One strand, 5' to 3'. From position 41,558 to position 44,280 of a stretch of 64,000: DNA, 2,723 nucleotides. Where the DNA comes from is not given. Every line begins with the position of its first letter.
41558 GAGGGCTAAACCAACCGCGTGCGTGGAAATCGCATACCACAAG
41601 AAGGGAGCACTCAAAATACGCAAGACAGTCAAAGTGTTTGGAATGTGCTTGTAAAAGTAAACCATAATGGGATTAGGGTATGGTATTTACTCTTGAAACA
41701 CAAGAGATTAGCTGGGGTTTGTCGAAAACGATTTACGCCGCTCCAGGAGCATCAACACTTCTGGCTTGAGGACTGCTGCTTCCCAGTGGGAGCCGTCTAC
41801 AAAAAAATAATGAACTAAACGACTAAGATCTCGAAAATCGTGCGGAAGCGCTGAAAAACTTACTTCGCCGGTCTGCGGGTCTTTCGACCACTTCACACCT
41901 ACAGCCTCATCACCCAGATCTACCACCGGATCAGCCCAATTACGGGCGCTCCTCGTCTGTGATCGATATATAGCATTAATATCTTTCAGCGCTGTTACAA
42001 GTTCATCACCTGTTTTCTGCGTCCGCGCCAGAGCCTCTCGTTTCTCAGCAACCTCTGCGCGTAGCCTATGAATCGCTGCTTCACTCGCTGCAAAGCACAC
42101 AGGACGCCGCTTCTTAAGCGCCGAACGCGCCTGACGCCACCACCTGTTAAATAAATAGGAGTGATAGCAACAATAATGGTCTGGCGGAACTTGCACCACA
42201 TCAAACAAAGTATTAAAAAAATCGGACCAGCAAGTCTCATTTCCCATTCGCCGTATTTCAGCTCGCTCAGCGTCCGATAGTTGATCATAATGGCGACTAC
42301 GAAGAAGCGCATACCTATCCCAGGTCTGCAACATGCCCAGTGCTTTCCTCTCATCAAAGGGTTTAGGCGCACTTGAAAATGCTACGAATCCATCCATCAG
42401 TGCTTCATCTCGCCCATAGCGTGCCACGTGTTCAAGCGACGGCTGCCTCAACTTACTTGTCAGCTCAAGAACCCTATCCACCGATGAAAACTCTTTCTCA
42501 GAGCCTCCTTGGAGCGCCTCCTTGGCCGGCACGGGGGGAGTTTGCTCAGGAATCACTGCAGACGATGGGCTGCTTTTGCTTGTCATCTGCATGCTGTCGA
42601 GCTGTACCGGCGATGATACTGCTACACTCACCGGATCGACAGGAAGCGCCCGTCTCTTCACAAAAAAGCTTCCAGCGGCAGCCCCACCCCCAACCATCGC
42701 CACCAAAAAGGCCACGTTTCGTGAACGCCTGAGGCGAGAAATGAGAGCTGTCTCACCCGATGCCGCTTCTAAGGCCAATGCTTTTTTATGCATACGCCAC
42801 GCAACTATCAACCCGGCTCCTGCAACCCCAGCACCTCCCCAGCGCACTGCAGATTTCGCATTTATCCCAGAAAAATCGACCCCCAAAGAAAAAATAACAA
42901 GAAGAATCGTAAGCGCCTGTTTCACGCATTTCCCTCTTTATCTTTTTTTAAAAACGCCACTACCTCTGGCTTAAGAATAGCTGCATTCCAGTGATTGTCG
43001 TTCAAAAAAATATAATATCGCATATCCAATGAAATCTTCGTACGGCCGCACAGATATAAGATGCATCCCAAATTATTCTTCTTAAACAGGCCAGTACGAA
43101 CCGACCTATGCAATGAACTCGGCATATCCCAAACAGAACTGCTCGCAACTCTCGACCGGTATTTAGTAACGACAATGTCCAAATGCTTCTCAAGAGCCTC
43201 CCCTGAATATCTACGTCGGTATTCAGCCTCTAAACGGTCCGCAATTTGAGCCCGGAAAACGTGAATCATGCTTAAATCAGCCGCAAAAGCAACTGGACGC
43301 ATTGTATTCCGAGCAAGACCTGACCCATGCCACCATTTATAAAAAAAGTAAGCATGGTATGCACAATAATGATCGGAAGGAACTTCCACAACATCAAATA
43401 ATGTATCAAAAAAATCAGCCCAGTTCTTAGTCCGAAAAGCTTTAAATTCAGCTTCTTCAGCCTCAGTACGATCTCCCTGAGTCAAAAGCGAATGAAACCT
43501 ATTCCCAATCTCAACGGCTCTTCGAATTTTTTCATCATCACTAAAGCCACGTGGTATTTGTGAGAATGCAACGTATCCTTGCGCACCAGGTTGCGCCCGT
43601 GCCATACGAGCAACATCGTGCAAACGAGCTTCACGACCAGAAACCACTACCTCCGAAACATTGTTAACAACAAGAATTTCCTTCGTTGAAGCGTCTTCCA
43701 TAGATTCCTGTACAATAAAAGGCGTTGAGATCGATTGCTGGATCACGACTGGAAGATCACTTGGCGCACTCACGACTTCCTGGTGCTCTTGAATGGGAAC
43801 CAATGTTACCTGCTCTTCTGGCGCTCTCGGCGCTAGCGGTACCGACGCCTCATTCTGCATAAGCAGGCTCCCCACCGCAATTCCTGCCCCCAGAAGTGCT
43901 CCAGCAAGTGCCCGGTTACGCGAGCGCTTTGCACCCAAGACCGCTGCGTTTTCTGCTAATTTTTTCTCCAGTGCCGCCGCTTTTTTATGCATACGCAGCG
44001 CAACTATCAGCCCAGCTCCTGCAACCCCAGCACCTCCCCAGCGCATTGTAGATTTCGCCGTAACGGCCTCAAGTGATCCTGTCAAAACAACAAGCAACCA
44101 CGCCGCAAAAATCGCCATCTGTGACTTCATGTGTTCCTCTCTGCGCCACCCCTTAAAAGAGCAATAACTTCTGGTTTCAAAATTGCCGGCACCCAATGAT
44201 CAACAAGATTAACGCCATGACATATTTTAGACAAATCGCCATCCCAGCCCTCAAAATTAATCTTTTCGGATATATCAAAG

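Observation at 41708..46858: Four translationally coupled, membrane-anchored OTU-like cysteine protease paralogues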

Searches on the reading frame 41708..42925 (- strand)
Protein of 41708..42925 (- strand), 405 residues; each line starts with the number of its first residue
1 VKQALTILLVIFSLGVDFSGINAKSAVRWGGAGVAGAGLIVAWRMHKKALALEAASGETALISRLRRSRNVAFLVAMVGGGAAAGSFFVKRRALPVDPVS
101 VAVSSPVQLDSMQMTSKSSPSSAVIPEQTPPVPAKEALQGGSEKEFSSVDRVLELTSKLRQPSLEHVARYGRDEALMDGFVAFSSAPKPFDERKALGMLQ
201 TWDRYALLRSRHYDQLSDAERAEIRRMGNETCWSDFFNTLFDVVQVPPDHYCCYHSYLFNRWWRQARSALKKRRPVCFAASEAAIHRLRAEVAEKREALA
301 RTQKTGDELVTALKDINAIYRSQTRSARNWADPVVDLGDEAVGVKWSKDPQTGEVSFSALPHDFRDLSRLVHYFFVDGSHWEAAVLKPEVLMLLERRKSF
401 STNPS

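Call 3: search_protein_families(library=pfam, proteins=[window:41708-42925:-], max_evalue=1)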
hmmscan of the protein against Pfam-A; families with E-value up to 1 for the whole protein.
window:41708-42925:- (405 aa): 1 family
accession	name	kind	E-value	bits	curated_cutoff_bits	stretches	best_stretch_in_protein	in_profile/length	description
PF10814.13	CwsA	-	0.012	16.3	26.7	1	286-330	47-92/134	Cell wall synthesis protein CwsA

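Call 4: search_protein_families(library=ncbifam, proteins=[window:41708-42925:-], max_evalue=1)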
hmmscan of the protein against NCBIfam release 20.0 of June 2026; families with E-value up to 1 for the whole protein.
window:41708-42925:- (405 aa): 2 families
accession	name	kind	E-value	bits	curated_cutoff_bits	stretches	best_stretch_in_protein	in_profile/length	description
TIGR00780.1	ccoN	equivalog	0.036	12.9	583.15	1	25-94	14-82/474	cytochrome-c oxidase, cbb3-type subunit I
NF011515.0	PRK14954.1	equivalog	0.15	10.7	1117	1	89-145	390-449/620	DNA polymerase III subunits gamma and tau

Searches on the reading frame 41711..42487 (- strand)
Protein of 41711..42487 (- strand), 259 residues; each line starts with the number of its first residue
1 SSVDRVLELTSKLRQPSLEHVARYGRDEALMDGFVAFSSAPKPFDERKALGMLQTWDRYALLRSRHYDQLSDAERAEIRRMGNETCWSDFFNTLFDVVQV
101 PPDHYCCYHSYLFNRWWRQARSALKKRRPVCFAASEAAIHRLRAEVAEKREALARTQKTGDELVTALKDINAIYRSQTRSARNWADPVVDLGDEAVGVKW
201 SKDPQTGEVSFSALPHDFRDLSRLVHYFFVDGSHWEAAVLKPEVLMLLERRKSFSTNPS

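Call 51: predict_structure(alignment_id=A6)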
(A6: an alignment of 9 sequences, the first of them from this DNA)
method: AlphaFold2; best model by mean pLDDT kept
length: 259 residues; sequences in the alignment: 9
mean_pLDDT: 84.3   pTM: 0.83
mean pLDDT of the five models: 84.3, 83.3, 83.1, 82.6, 82.4
residues with pLDDT >= 90: 106; 70-90: 114; 50-70: 33; < 50: 6
segments of 3 or more residues with pLDDT < 50: 1-3, 257-259
pLDDT, mean of each block of 10 residues (from residue 1): 61 69 75 88 94 92 81 89 88 96 90 90 88 91 90 95 95 79 64 69 88 75 89 90 94 70
secondary structure, 60 per line:
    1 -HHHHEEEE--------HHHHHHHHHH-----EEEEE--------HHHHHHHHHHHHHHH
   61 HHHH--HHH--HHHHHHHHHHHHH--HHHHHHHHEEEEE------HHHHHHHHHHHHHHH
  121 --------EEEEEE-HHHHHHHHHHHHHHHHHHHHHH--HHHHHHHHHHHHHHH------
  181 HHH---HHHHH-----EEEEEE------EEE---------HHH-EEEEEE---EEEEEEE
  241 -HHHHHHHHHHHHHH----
elements in order: H2-5 E6-9 H18-27 E33-37 H46-64 H72-84 H87-94 E95-99 H106-120 E129-134 H136-157 H160-174 H187-191 E197-202 E209-211 E225-230 E234-240 H242-255
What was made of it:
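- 41708..42925 (-): W4, 405 aa, starting at GTG 42925. Anchor is about 42659-42925. OTU-like domain is 41711-42262. Cys252 codon is 42170-42172 and His380 codon is 41786-41788. The residue at His+2 is Glu. AlphaFold model of residues 147-405: pLDDT 84.3, pTM 0.83 (call 51).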

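Call 53: fold_search(model_id=the predicted structure, library=pdb)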
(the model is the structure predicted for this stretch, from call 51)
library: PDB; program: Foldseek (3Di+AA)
matches with E <= 10: 180; with E <= 0.001: 3
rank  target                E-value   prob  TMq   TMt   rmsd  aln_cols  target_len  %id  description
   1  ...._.                5.4e-04  1.00  0.34  0.51   5.9       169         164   16  Structure of a viral OTU domain protease bound to interferon-stimulated gene 15 (ISG15) (released 2011-01-19)
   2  3phx_A                7.3e-04  1.00  0.34  0.50   6.6       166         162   17  OTU Domain of Crimean Congo Hemorrhagic Fever Virus in complex with ISG15 (released 2011-02-02)
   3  3phw_A                7.7e-04  1.00  0.34  0.51   6.3       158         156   13  OTU Domain of Crimean Congo Hemorrhagic Fever Virus in complex with Ubiquitin (released 2011-02-02)
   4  6oar_C                1.1e-03  0.99  0.25  0.37   9.5       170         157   18  Structure of the Kupe virus OTU bound to the C-terminal domain of sheep ISG15 (released 2020-01-08)
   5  6dx5_A                1.3e-03  1.00  0.32  0.47  10.0       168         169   12  Crystal structure of the viral OTU domain protease from Farallon virus (released 2018-12-19)
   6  4hxd_D                1.4e-03  1.00  0.33  0.51   6.8       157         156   15  Diversity of ubiquitin and ISG15 specificity amongst nairoviruses viral ovarian tumor domain proteases (released 2013-02-13)
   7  3pt2_A                1.5e-03  1.00  0.36  0.53   6.0       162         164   15  Structure of a viral OTU domain protease bound to Ubiquitin (released 2011-01-19)
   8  7jms_C                1.6e-03  1.00  0.34  0.51   6.6       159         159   19  Structure of the Hazara virus OTU bound to ubiquitin (released 2020-10-21)
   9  7jms_A                2.0e-03  1.00  0.33  0.51   6.5       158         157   19  Structure of the Hazara virus OTU bound to ubiquitin (released 2020-10-21)
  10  5v5i_A                2.1e-03  1.00  0.36  0.54   5.8       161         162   15  OTU protease of Crimean Congo Hemorrhagic Fever Virus bound to ubiquitin variant CC.1 (released 2017-05-10)
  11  4hxd_B                2.2e-03  1.00  0.32  0.47   7.5       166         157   17  Diversity of ubiquitin and ISG15 specificity amongst nairoviruses viral ovarian tumor domain proteases (released 2013-02-13)
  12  5v5h_A                2.4e-03  1.00  0.36  0.54   6.0       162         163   14  OTU protease of Crimean Congo Hemorrhagic Fever Virus bound to ubiquitin variant CC.2 (released 2017-05-10)
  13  3prm_A                2.5e-03  1.00  0.35  0.52   5.9       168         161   15  Structural analysis of a viral OTU domain protease from the Crimean-Congo Hemorrhagic Fever virus in complex with huma (released 2011-01-26)
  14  6oar_A                2.5e-03  1.00  0.31  0.47   7.1       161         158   16  Structure of the Kupe virus OTU bound to the C-terminal domain of sheep ISG15 (released 2020-01-08)
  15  3znh_A                2.7e-03  1.00  0.35  0.55   6.1       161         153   15  Crimean Congo Hemorrhagic Fever Virus OTU domain in complex with ubiquitin-propargyl. (released 2013-02-27)
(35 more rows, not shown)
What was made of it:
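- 41708..42925 (-): The top 39 Foldseek PDB hits are all OTU domains, with CCHFV vOTU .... at E 5.4e-4, probability 1.0 (call 53).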

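Call 61: search_protein_families(library=pfam, alignment_id=A6, max_evalue=10)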
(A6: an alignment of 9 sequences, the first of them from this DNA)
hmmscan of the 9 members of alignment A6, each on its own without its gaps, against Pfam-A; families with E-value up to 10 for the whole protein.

A. member 1, seq(259 aa): 0 families

B. families by the number of members that match (of 9 scanned): 1 family
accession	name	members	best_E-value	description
PF09720.15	Unstab_antitox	1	0.31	Putative addiction module component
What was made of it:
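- Tried and rejected: Scanning nine family members (C-terminal regions) singly at E<=10 gave no OTU hit (call 61).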

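Call 62: search_solved_structures(query=A6, max_evalue=10, show_alignments=1)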
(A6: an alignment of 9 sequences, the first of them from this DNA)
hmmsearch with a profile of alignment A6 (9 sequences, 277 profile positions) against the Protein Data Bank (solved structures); distinct sequences matched with E-value up to 10: 16.
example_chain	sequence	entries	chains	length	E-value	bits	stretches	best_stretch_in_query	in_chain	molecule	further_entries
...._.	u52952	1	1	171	0.0021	20.9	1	168-264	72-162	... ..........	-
5v5h_A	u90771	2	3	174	0.0023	20.8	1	168-264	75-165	RNA-directed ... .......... L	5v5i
3prm_A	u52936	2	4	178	0.0023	20.8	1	168-264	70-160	RNA-directed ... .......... L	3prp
3znh_A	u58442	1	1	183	0.0027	20.6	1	167-264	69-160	UBIQUITIN THIOESTERASE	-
3phw_A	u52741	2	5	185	0.0028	20.5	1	167-264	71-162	RNA-directed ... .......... L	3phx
5v5g_A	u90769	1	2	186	0.0028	20.5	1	167-264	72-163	RNA-directed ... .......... L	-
3pt2_A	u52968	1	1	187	0.0029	20.5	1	167-264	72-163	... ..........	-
3phu_A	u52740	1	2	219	0.0047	19.8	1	168-264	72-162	RNA-directed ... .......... L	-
6oat_A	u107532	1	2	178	0.035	16.9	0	191-261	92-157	RNA-dependent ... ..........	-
4hxd_B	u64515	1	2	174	0.05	16.4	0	89-110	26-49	RNA-directed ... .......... L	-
6oar_A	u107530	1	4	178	0.061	16.1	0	89-108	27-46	RNA-dependent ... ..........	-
6dx3_A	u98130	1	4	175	0.1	15.4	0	88-106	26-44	RNA-dependent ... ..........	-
7jms_A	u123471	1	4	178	0.17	14.7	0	90-107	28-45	Replicase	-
3f84_A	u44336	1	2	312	0.25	14.1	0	18-68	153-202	CFA/I fimbrial subunit B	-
7y5m_A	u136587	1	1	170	0.35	13.6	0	195-238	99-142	RNA-directed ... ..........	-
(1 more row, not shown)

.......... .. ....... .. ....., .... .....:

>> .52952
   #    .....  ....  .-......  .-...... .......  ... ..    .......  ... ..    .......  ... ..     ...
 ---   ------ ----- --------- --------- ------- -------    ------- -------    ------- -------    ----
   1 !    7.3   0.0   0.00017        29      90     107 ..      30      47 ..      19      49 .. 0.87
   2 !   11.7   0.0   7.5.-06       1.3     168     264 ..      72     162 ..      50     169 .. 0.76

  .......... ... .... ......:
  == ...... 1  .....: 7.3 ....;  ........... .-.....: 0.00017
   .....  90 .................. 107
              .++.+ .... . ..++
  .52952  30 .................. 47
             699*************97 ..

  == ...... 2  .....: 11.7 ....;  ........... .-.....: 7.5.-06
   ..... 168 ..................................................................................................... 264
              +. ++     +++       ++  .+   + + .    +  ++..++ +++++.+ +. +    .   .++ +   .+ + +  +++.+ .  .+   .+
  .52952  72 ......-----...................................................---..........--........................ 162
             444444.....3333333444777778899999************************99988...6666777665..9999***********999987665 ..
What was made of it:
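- On OTU cysteine proteases (MEROPS clan CA; Pfam PF02338): It aligns to CCHFV H-F (call 62).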

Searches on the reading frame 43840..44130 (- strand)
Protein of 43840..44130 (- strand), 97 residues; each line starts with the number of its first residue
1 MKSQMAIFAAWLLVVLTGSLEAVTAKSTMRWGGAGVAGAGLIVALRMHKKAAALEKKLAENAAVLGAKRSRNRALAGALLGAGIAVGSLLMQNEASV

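Call 68: find_homologous_proteins(query=A8, max_evalue=0.1)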
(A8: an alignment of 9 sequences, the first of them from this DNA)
Query A8 (9 sequences): 8000 candidates shared short words with the query, none scored E <= 0.1.
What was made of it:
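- Tried and rejected: With the anchor alignment, nothing scored (call 68).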
